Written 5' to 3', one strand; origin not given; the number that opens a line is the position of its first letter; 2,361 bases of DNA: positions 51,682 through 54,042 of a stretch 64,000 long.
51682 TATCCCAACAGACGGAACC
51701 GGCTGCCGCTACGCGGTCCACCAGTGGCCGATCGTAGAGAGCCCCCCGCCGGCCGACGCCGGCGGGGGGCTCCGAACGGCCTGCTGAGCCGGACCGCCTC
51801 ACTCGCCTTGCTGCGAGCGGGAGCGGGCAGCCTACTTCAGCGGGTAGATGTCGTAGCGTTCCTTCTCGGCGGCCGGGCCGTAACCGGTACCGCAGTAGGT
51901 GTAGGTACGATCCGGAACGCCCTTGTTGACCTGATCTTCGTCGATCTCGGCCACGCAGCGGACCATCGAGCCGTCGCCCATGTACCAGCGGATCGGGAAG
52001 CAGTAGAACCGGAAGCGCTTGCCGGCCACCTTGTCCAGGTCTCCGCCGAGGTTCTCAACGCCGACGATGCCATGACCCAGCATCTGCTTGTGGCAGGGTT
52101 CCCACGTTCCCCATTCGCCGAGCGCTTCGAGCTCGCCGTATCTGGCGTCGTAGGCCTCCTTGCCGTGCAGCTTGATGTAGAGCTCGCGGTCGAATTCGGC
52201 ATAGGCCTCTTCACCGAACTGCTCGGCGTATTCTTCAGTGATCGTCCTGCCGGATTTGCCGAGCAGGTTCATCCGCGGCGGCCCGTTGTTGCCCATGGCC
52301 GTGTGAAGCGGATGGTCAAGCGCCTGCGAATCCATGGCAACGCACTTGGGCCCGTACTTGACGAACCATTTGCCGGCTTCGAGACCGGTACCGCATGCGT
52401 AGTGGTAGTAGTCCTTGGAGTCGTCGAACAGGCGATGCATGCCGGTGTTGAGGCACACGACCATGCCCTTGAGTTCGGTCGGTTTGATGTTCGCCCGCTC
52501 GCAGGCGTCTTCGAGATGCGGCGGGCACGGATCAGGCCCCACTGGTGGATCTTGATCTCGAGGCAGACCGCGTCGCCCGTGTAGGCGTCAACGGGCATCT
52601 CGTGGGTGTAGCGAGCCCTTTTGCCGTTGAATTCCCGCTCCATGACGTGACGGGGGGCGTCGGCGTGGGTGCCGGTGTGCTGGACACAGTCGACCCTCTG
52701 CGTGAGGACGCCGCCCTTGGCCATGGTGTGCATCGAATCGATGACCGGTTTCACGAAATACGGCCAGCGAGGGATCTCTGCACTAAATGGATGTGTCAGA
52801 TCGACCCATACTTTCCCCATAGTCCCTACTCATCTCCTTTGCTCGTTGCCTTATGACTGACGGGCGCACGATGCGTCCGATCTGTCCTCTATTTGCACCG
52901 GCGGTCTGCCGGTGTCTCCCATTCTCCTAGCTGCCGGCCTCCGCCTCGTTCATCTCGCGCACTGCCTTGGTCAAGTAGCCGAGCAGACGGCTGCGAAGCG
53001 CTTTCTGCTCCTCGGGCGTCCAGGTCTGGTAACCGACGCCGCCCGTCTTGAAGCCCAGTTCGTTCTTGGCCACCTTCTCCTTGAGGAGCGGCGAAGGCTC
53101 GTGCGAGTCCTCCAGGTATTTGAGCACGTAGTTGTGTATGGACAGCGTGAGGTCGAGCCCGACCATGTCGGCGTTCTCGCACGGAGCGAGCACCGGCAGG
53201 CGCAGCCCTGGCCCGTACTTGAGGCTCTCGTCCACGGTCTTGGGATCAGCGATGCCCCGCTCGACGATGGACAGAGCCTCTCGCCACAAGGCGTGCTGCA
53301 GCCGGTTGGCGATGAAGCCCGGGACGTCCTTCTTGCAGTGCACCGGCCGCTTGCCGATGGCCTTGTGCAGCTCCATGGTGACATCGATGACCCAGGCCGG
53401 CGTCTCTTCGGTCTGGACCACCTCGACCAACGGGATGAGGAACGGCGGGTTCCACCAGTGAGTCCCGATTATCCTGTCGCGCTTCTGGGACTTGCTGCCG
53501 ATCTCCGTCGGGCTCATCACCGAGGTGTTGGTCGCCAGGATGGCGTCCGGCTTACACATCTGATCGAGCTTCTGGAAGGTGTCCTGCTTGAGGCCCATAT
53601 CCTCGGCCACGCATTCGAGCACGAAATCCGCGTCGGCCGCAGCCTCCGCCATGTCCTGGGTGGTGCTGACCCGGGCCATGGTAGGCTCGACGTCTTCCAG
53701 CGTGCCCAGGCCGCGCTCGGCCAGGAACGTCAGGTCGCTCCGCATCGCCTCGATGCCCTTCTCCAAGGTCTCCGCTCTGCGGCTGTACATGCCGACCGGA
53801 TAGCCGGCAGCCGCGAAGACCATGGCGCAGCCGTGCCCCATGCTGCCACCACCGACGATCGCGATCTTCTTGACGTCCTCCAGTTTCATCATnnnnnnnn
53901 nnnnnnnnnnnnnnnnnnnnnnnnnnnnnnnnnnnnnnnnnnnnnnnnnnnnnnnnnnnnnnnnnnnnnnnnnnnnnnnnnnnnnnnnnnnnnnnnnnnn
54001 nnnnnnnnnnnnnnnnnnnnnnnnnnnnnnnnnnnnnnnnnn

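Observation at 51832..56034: Compact module matching all four enzyme families of the anaerobic phloroglucinol pathway, plus a cupin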

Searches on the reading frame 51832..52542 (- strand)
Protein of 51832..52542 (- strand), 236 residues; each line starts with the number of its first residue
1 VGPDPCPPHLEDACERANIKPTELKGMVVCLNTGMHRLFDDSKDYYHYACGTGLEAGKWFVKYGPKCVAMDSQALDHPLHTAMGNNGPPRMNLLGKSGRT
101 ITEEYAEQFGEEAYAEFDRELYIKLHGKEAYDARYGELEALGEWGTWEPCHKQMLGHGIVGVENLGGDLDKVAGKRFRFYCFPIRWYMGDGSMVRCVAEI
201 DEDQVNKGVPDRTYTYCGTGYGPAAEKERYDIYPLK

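Call 4: search_protein_families(library=pfam, proteins=[window:51832-52542:-], max_evalue=0.01)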
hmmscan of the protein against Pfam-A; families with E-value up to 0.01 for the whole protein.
window:51832-52542:- (236 aa): 1 family
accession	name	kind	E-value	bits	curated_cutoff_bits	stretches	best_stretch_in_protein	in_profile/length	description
PF04199.19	Cyclase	-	3.1e-08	34.4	23.1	1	9-77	78-142/142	Putative cyclase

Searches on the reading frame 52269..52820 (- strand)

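Call 4: search_protein_families(library=pfam, proteins=[window:52269-52820:-], max_evalue=0.01)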
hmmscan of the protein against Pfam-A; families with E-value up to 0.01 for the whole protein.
window:52269-52820:- (183 aa): 1 family
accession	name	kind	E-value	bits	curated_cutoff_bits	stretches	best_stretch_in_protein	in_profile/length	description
PF04199.19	Cyclase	-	8e-15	55.7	23.1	1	6-103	1-80/142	Putative cyclase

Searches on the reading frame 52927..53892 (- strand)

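Call 4: search_protein_families(library=pfam, proteins=[window:52927-53892:-], max_evalue=0.01)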
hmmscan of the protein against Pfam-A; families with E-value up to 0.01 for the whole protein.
window:52927-53892:- (321 aa): 7 families
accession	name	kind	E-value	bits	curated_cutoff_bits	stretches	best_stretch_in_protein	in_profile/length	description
PF02737.24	3HCDH_N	-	1.4e-58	198.2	22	1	9-189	1-179/180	3-hydroxyacyl-CoA dehydrogenase, NAD binding domain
PF00725.27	3HCDH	-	3.4e-19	69.6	22.1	1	192-288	1-95/97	3-hydroxyacyl-CoA dehydrogenase, C-terminal domain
PF01210.29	NAD_Gly3P_dh_N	-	4.4e-07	30.4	23.1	1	9-120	1-100/158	NAD-dependent glycerol-3-phosphate dehydrogenase N-terminus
PF03446.21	NAD_binding_2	-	3.2e-06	27.7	21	1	9-125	1-95/161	NAD binding domain of 6-phosphogluconate dehydrogenase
PF03807.23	F420_oxidored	-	3.5e-05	24.7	21.6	1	9-95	1-67/94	NADP oxidoreductase coenzyme F420-dependent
PF03721.20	UDPG_MGDP_dh_N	-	0.0024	17.9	27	1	8-96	1-85/187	UDP-glucose/GDP-mannose dehydrogenase family, NAD binding domain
PF02558.23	ApbA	-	0.0056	16.8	22.2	1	10-56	1-45/150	Ketopantoate reductase PanE/ApbA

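Call 30: search_protein_families(library=ncbifam, proteins=[window:52927-53892:-], max_evalue=0.00001)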
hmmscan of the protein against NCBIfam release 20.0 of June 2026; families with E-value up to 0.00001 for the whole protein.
window:52927-53892:- (321 aa): 20 families
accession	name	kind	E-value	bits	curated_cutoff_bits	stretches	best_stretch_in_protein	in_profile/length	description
NF006124.0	PRK08268.1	subfamily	9e-68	229.4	508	1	2-297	2-293/507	3-hydroxyacyl-CoA dehydrogenase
NF042925.1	FHMPC_DH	equivalog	3.6e-64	217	500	1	8-302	1-291/304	5-formyl-3-hydroxy-2-methylpyridine 4-carboxylate 5-dehydrogenase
NF004783.0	PRK06129.1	equivalog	3.5e-61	207.3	347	1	8-259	3-251/315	3-hydroxyacyl-CoA dehydrogenase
NF004474.0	PRK05808.1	subfamily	1.8e-60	204.6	408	1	6-285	2-277/283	3-hydroxybutyryl-CoA dehydrogenase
TIGR02279.1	PaaC-3OHAcCoADH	equivalog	3.8e-57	194.2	669.4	1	5-298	3-292/503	3-hydroxyacyl-CoA dehydrogenase PaaH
NF006125.0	PRK08269.1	equivalog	5.5e-55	186.7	427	1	6-317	4-322/334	3-hydroxybutyryl-CoA dehydrogenase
NF006722.0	PRK09260.1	equivalog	5.8e-55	186.5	429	1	7-289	2-280/289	3-hydroxyacyl-CoA dehydrogenase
NF004699.0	PRK06035.1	equivalog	9.7e-55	185.8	500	1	5-281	1-276/294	3-hydroxyacyl-CoA dehydrogenase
NF006143.0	PRK08293.1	equivalog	8.1e-50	169.7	312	1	5-286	2-283/291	3-hydroxyacyl-CoA dehydrogenase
NF005715.0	PRK07530.1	equivalog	2.6e-48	164.9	420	1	6-286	3-279/292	3-hydroxybutyryl-CoA dehydrogenase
NF005716.0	PRK07531.1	equivalog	7.5e-47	160.2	592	1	7-232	4-225/495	carnitine 3-dehydrogenase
NF005875.0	PRK07819.1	subfamily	1.2e-46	159.4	319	1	5-288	3-283/287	3-hydroxybutyryl-CoA dehydrogenase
NF005471.0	PRK07066.1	equivalog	5.1e-42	144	414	1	4-233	4-229/321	L-carnitine dehydrogenase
NF008363.0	PRK11154.1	equivalog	4.1e-37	127.7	869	1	5-291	307-586/708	fatty acid oxidation complex subunit alpha FadJ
NF008727.0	PRK11730.1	equivalog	2.3e-33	115.5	870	1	4-251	310-551/717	fatty acid oxidation complex subunit alpha FadB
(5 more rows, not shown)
